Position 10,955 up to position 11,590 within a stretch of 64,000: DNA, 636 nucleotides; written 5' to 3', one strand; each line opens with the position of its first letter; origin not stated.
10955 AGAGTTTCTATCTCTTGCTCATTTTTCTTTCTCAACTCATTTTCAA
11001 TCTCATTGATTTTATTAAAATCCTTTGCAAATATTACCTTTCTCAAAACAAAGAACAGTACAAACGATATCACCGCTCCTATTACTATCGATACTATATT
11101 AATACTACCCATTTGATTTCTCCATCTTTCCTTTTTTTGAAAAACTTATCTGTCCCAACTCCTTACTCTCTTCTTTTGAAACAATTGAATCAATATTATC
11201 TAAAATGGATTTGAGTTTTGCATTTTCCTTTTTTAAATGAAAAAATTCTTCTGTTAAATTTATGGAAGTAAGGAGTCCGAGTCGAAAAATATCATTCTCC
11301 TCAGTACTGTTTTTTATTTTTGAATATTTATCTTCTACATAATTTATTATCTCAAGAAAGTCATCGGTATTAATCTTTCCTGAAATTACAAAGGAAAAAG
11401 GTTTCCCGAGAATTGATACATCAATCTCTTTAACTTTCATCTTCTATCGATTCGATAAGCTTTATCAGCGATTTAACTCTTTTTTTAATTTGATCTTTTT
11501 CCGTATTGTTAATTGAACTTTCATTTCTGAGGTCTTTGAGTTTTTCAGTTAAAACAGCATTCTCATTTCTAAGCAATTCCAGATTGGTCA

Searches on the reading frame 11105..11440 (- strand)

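Call 60: search_protein_families(library=pfam, proteins=[window:11105-11440:-])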
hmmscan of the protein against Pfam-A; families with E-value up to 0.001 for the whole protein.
window:11105-11440:- (111 aa): 1 family
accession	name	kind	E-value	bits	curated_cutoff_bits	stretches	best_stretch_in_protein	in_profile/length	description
PF05164.18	ZapA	-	2.5e-09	37.7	23.8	1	6-81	1-75/88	Cell division protein ZapA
